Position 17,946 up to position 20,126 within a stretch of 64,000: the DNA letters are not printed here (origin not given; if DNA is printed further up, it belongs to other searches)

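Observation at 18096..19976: Signal-peptide protein with a His-rich metal-binding tract and a MutS-type (domain V) ABC ATPase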

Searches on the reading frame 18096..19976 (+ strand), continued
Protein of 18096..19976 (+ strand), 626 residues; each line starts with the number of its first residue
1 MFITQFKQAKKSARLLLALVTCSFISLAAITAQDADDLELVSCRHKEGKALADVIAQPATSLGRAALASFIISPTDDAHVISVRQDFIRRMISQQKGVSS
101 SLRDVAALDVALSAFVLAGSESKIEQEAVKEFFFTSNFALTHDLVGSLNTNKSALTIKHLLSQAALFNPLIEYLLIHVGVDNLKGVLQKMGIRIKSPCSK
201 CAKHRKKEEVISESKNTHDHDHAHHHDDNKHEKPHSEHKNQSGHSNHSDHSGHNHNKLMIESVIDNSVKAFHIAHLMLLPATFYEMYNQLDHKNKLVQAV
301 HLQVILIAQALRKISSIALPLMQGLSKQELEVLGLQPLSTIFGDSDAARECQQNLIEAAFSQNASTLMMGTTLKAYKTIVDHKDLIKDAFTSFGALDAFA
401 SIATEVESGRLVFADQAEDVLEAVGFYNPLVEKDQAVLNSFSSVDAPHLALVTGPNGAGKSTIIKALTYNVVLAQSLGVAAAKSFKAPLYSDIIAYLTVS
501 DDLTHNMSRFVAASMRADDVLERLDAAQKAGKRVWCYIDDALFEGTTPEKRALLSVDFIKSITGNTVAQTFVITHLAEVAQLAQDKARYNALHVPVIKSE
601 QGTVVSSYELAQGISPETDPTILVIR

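Call 26: find_homologous_proteins(query=A1, max_evalue=1e-20)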
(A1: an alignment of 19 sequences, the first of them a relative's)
Query A1 (19 sequences) (626 aa, profile of the alignment): 85 proteins with E <= 1e-20 among 8000 candidates.
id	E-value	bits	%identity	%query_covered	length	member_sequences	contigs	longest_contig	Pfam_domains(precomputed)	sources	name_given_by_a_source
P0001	9.0e-175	601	100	100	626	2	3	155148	PF13476.13,PF05192.24,PF00488.28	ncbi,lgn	-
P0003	1.1e-67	247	27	39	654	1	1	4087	PF05192.24,PF00488.28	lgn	-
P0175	5.4e-36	142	27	28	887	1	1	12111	PF01624.26,PF05192.24,PF05188.24,PF05190.24,PF00488.28,PF27441.1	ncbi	-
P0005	2.7e-35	140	30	22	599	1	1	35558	PF05192.24,PF00488.28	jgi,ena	-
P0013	5.4e-35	139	26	34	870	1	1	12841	PF01624.26,PF05192.24,PF05188.24,PF05190.24,PF00488.28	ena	-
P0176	7.5e-35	139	26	26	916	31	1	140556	PF01624.26,PF05192.24,PF05188.24,PF05190.24,PF00488.28,PF27441.1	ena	-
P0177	8.6e-35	138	32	16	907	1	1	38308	PF01624.26,PF05192.24,PF05188.24,PF05190.24,PF00488.28,PF27441.1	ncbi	-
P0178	1.2e-34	138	26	20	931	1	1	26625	PF01624.26,PF05192.24,PF05188.24,PF05190.24,PF00488.28,PF27441.1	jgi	-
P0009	2.5e-34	137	23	48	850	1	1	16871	PF01624.26,PF05192.24,PF05188.24,PF05190.24,PF00488.28,PF27441.1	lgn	-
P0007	3.2e-34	137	23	48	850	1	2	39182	PF01624.26,PF05192.24,PF05188.24,PF05190.24,PF00488.28,PF27441.1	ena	-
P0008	3.2e-34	137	23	48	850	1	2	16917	PF01624.26,PF05192.24,PF05188.24,PF05190.24,PF00488.28,PF27441.1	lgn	-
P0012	3.9e-34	136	27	30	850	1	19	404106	PF01624.26,PF05192.24,PF05188.24,PF05190.24,PF00488.28,PF27441.1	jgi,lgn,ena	-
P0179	5.3e-34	136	27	27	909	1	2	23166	PF01624.26,PF05192.24,PF05188.24,PF05190.24,PF00488.28,PF27441.1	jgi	jgi:DNA mismatch repair protein MutS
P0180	1.0e-33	135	30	20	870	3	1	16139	PF01624.26,PF05192.24,PF05188.24,PF05190.24,PF00488.28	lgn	-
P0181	1.2e-33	135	30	20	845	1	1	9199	PF01624.26,PF05192.24,PF05188.24,PF05190.24,PF00488.28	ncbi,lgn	-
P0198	2.5e-29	120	27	28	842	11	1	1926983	PF01624.26,PF05192.24,PF05188.24,PF05190.24,PF00488.28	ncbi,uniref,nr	ncbi:DNA mismatch repair protein MutS [Geothrix campi]|uniref:DNA mismatch repair protein MutS n=1 T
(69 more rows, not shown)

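Call 27: list_cluster_members(proteins=[P0027, P0028, P0029, P0030, P0032, P0033, P0036, P0037, P0040, P0044])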
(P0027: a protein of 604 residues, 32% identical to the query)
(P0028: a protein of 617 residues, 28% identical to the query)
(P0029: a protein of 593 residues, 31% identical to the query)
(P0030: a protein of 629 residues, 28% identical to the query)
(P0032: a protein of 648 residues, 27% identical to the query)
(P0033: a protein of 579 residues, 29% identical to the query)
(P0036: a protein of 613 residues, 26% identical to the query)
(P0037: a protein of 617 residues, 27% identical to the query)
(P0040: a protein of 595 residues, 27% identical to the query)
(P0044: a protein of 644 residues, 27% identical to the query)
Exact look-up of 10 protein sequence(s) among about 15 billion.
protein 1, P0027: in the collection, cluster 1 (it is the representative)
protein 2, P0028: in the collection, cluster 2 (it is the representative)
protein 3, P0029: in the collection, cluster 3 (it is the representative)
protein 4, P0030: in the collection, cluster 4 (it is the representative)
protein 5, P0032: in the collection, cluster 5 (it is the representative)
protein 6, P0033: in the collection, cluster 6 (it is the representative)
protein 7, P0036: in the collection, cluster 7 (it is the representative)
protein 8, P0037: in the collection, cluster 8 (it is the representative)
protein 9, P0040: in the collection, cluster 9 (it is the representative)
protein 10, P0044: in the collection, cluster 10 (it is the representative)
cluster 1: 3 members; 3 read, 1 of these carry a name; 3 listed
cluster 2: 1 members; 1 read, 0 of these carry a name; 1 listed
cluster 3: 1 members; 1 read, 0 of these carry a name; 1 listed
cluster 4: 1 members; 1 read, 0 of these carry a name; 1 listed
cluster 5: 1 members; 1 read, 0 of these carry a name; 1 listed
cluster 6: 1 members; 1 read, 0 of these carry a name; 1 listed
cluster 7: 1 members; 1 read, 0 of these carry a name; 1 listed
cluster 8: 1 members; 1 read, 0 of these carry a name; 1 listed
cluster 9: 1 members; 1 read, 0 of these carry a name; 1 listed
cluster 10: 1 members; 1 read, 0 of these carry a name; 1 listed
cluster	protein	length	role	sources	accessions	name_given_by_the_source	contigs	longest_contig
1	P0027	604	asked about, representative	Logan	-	-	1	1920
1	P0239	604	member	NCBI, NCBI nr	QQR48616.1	hypothetical protein IPF37_03550 [bacterium] | MAG: hypothetical protein IPF37_03550 [bacterium]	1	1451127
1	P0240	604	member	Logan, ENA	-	-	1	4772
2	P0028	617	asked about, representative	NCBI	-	-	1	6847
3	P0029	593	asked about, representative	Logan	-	-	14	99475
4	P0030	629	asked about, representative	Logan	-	-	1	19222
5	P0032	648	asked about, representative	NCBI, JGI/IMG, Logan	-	-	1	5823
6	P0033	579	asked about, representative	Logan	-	-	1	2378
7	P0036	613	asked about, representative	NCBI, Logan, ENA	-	-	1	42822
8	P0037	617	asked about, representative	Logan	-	-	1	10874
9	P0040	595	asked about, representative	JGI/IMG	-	-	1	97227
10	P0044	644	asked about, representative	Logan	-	-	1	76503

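Call 30: find_encoding_contigs(protein=P0239, flank=10000, max_places=2)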
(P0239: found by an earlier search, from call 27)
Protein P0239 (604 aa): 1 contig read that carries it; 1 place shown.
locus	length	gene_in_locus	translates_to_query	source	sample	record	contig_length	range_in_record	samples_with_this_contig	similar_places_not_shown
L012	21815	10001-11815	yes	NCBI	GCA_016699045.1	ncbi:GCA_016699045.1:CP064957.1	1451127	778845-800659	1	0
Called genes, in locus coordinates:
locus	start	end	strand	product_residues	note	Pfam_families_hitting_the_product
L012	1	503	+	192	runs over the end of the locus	PF03167:UDG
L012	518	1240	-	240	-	PF01427:Peptidase_M15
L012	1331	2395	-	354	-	PF00877:NLPC_P60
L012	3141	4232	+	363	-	PF08529:NusA_N, PF13184:KH_NusA_1st, PF26594:KH_NusA_2nd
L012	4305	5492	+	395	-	PF04760:IF2_N, PF00009:GTP_EFTU, PF01926:MMR_HSR1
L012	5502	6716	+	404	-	PF00009:GTP_EFTU, PF22042:EF-G_D2, PF11987:IF-2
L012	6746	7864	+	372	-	PF02606:LpxK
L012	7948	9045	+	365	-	PF00953:Glycos_transf_4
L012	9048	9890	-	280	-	PF01261:AP_endonuc_2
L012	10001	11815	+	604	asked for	PF05192:MutS_III (weak), PF00488:MutS_V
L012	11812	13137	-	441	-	PF06245:DUF1015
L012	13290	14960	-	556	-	-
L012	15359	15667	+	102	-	PF00166:Cpn10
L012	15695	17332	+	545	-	PF00118:Cpn60_TCP1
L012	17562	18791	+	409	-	PF00375:SDF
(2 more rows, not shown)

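Call 31: find_encoding_contigs(protein=P0029, flank=10000, max_places=2)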
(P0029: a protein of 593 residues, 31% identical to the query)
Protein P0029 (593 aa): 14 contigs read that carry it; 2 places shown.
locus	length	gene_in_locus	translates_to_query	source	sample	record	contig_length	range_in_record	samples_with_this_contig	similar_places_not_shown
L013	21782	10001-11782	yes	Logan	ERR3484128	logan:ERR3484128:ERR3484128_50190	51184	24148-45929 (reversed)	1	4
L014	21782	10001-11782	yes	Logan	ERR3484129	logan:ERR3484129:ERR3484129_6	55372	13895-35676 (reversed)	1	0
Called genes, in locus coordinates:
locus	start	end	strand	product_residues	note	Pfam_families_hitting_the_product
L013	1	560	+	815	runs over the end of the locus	PF07244:POTRA (weak), PF08479:POTRA_2 (faint), PF07244:POTRA, PF01103:Omp85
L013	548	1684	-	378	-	-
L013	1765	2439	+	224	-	-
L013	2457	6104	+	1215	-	PF00924:MS_channel_2nd, PF21082:MS_channel_3rd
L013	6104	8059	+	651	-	PF00443:UCH, PF13423:UCH_1 (faint)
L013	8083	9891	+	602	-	PF00443:UCH, PF13423:UCH_1 (weak), PF00641:Zn_ribbon_RanBP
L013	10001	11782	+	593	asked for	PF05192:MutS_III, PF00488:MutS_V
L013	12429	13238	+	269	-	PF00398:RrnaAD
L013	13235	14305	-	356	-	-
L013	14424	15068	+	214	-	-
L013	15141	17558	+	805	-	PF01326:PPDK_N, PF00391:PEP-utilizers, PF02896:PEP-utilizers_C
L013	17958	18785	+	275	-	PF00119:ATP-synt_A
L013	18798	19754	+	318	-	PF00137:ATP-synt_C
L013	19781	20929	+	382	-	PF13439:Glyco_transf_4, PF00534:Glycos_transf_1, PF13692:Glyco_trans_1_4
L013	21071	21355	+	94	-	PF00708:Acylphosphatase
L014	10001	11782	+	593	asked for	PF05192:MutS_III, PF00488:MutS_V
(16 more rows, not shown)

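Call 33: find_encoding_contigs(protein=P0040, flank=10000, max_places=1)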
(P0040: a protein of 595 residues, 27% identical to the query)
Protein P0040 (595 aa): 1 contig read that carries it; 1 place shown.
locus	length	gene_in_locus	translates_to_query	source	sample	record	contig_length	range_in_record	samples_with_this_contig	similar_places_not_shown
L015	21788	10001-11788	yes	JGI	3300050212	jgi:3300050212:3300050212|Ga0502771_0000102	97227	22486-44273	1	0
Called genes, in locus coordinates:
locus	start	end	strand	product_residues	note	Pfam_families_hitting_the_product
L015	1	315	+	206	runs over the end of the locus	PF04193:PQ-loop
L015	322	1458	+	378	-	PF09376:NurA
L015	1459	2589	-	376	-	PF01926:MMR_HSR1, PF02421:FeoB_N, PF06071:YchF-GTPase_C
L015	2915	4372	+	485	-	PF00919:UPF0004, PF04055:Radical_SAM, PF01938:TRAM (weak)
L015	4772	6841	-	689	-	PF12799:LRR_4, PF12799:LRR_4, PF23598:LRR_14, PF12799:LRR_4, PF12799:LRR_4, PF12799:LRR_4, PF13855:LRR_8, PF12799:LRR_4, +11 more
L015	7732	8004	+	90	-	PF00216:Bac_DNA_binding, PF18291:HU-HIG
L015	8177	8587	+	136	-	PF04930:FUN14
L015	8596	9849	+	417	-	PF00437:T2SSE, PF25199:nSTAND_NTPase5 (weak), PF20720:nSTAND3 (weak), PF13401:AAA_22 (faint)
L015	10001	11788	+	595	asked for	PF05192:MutS_III, PF00488:MutS_V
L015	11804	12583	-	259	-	-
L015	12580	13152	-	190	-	-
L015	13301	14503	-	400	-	PF01551:Peptidase_M23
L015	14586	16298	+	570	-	PF01541:GIY-YIG (weak), PF27096:UvrC_M, PF22920:UvrC_RNaseH (weak), PF08459:UvrC_RNaseH_dom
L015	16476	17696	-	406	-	PF07719:TPR_2 (faint)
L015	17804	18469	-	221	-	PF01520:Amidase_3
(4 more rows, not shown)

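Call 34: find_encoding_contigs(protein=P0044, flank=10000, max_places=1)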
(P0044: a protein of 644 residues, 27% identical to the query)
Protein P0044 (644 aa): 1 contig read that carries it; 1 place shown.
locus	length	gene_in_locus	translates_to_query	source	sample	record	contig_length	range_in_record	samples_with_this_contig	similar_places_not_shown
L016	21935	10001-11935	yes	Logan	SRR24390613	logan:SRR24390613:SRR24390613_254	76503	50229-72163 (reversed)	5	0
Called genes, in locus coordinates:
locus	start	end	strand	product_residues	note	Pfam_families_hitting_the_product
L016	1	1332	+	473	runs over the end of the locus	PF00749:tRNA-synt_1c, PF19269:Anticodon_2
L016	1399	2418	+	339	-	PF00698:Acyl_transf_1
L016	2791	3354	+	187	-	-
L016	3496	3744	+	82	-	PF00550:PP-binding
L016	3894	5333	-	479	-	-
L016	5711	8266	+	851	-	PF13491:FtsK_4TM, PF17854:FtsK_alpha, PF01580:FtsK_SpoIIIE, PF09397:FtsK_gamma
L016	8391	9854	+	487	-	PF01225:Mur_ligase (weak), PF08245:Mur_ligase_M, PF02875:Mur_ligase_C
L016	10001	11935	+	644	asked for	PF05192:MutS_III, PF00488:MutS_V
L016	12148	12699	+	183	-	-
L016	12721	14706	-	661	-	PF16889:Hepar_II_III_N, PF07940:Hepar_II_III_C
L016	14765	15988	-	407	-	PF00162:PGK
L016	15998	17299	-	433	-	PF12704:MacB_PCD (weak), PF02687:FtsX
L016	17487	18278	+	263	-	-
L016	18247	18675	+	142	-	PF02502:LacAB_rpiB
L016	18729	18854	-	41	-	-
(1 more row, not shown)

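Call 35: find_encoding_contigs(protein=P0036, flank=10000, max_places=1)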
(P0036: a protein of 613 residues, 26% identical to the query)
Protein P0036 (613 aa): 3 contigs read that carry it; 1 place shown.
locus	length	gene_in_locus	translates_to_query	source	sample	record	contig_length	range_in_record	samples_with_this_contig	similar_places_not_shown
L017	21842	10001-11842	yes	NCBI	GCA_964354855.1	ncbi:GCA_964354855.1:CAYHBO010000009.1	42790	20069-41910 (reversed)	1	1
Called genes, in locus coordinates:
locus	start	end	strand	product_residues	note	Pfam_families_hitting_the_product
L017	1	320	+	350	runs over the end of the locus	-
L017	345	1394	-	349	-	PF00814:TsaD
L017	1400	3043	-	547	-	PF07498:Rho_N, PF07497:Rho_RNA_bind, PF00006:ATP-synt_ab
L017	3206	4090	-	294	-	PF02355:SecD_SecF_C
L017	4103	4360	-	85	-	PF01016:Ribosomal_L27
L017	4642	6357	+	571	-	-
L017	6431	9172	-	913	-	PF02739:5_3_exonuc_N, PF01367:5_3_exonuc, PF01612:DNA_pol_A_exo1, PF00476:DNA_pol_A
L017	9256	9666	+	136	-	PF03652:RuvX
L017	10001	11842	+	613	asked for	PF05192:MutS_III, PF00488:MutS_V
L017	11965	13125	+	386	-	PF13173:AAA_14, PF13635:DUF4143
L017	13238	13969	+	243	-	-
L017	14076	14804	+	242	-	-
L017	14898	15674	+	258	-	-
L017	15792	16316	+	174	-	-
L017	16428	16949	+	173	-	-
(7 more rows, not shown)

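Call 36: predict_structure(alignment_id=A1)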
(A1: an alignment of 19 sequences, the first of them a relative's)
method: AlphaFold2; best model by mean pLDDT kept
length: 626 residues; sequences in the alignment: 19
mean_pLDDT: 78.1   pTM: 0.73
mean pLDDT of the five models: 78.1, 77.1, 75.0, 73.5, 73.4
residues with pLDDT >= 90: 225; 70-90: 230; 50-70: 99; < 50: 72
segments of 3 or more residues with pLDDT < 50: 21-26, 193-257
pLDDT, mean of each block of 10 residues (from residue 1): 56 59 56 89 76 91 93 94 96 83 83 65 68 68 72 81 71 69 62 46 41 32 34 34 33 47 71 75 78 81 87 90 93 94 90 83 63 87 89 93 95 93 94 86 91 89 94 97 96 84 73 89 94 92 85 93 91 90 91 90 88 79 69
secondary structure, 60 per line:
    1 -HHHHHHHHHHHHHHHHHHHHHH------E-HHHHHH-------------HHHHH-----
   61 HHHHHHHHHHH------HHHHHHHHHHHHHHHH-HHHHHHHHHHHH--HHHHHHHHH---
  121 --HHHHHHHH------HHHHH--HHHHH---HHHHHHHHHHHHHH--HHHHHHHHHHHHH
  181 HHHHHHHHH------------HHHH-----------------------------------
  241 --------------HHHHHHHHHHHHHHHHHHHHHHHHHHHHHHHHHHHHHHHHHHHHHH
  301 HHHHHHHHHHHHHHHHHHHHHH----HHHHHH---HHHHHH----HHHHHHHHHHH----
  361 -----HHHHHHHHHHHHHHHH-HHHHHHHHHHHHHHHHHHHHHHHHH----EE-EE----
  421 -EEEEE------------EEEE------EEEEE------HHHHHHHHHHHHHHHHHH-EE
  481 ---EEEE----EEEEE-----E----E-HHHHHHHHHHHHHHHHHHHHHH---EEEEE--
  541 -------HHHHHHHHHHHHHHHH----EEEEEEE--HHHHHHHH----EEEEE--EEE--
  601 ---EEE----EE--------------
elements in order: H2-23 H32-37 H51-55 H61-71 H78-93 H95-106 H109-117 H123-130 H137-141 H144-148 H152-165 H168-189 H202-205 H255-322 H327-332 H336-341 H346-356 H366-381 H383-407 E422-426 E439-442 E449-453 H460-477 E484-487 E492-496 H509-530 E534-538 H548-563 E568-574 H577-584 E589-593 E596-598 E604-606

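Call 52: search_protein_families(library=pfam, proteins=[P0011, P0198, P0003, P0005, P0051, P0063, P0029, P0239], max_evalue=0.001)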
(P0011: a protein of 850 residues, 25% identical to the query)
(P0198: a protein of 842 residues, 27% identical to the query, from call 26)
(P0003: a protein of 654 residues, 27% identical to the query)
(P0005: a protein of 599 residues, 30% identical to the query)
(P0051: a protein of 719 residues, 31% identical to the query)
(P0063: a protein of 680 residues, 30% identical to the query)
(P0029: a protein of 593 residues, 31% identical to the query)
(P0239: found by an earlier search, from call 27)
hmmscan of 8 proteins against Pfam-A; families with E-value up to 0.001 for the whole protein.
P0011 (850 aa): 5 families
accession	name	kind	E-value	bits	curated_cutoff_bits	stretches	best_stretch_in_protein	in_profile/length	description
PF00488.27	MutS_V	-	7e-83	277.7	30.2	1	603-786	2-185/188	MutS domain V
PF05192.23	MutS_III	-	4.2e-50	171.2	34.1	1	265-551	2-194/194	MutS domain III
PF01624.25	MutS_I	-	6.7e-44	149.2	20.6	1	13-123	2-112/113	MutS domain I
PF05190.23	MutS_IV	-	2e-26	92.5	22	1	418-511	1-92/92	MutS family domain IV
PF05188.22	MutS_II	-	1.9e-07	32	25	1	131-247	1-132/133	MutS domain II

P0198 (842 aa): 5 families
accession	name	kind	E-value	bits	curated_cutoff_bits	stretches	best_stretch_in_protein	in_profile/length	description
PF00488.27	MutS_V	-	3.4e-76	255.9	30.2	1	602-786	2-185/188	MutS domain V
PF05192.23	MutS_III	-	1.4e-39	136.9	34.1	1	257-550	2-194/194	MutS domain III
PF01624.25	MutS_I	-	2.3e-28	99.1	20.6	1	3-114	1-112/113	MutS domain I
PF05190.23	MutS_IV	-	1.9e-27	95.8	22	1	419-509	1-91/92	MutS family domain IV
PF05188.22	MutS_II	-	1.5e-17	64.7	25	1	119-240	3-133/133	MutS domain II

P0003 (654 aa): 2 families
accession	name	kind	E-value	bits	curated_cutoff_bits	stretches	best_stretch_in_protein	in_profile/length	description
PF00488.27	MutS_V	-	9.3e-27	94.6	30.2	1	430-621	2-186/188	MutS domain V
PF05192.23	MutS_III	-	1e-08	36.2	34.1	1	81-154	16-90/194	MutS domain III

P0005 (599 aa): 2 families
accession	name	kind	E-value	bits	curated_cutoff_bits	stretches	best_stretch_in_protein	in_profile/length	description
PF00488.27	MutS_V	-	6.5e-27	95.1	30.2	1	426-585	2-160/188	MutS domain V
PF05192.23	MutS_III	-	1.8e-11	45.2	34.1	1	127-199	18-86/194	MutS domain III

P0051 (719 aa): 2 families
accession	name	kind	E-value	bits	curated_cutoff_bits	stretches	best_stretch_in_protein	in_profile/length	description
PF00488.27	MutS_V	-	1.2e-24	87.8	30.2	1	526-715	1-184/188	MutS domain V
PF05192.23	MutS_III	-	6.9e-08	33.5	34.1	1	123-191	4-73/194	MutS domain III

P0063 (680 aa): 2 families
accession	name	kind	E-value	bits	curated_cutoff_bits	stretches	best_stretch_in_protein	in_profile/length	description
PF00488.27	MutS_V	-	4.9e-33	115.1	30.2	1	487-677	1-185/188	MutS domain V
PF05192.23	MutS_III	-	5.4e-10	40.4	34.1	1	97-179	2-86/194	MutS domain III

P0029 (593 aa): 2 families
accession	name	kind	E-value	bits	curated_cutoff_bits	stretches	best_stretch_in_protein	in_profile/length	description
PF00488.27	MutS_V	-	1.1e-24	87.9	30.2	1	411-575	1-158/188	MutS domain V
PF05192.23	MutS_III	-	3.7e-11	44.1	34.1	1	29-167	4-126/194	MutS domain III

P0239 (604 aa): 2 families
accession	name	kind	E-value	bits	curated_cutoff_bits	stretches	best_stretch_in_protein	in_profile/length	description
PF00488.27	MutS_V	-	8.9e-16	58.8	30.2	1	428-591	1-156/188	MutS domain V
PF05192.23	MutS_III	-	1.4e-07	32.5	34.1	1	41-114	4-79/194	MutS domain III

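Call 55: find_encoding_contigs(protein=P0063, flank=8000, max_places=1)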
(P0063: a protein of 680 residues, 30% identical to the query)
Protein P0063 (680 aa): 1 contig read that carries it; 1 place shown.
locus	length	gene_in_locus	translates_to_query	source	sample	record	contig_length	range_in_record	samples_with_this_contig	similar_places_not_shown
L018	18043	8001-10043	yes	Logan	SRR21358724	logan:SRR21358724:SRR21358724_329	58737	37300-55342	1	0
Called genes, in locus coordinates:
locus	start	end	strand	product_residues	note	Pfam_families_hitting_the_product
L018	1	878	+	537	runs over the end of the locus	PF07497:Rho_RNA_bind, PF00006:ATP-synt_ab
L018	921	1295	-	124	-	-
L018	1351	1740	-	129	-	-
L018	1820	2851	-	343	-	PF00814:TsaD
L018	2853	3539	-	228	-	-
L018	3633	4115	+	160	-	PF09835:DUF2062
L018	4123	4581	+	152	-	PF01668:SmpB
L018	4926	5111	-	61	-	-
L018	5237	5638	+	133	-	-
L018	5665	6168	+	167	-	-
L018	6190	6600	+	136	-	-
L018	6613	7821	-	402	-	PF07992:Pyr_redox_2 (weak), PF13454:NAD_binding_9 (faint)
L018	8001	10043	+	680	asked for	PF05192:MutS_III, PF00488:MutS_V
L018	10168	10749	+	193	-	-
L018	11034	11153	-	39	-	-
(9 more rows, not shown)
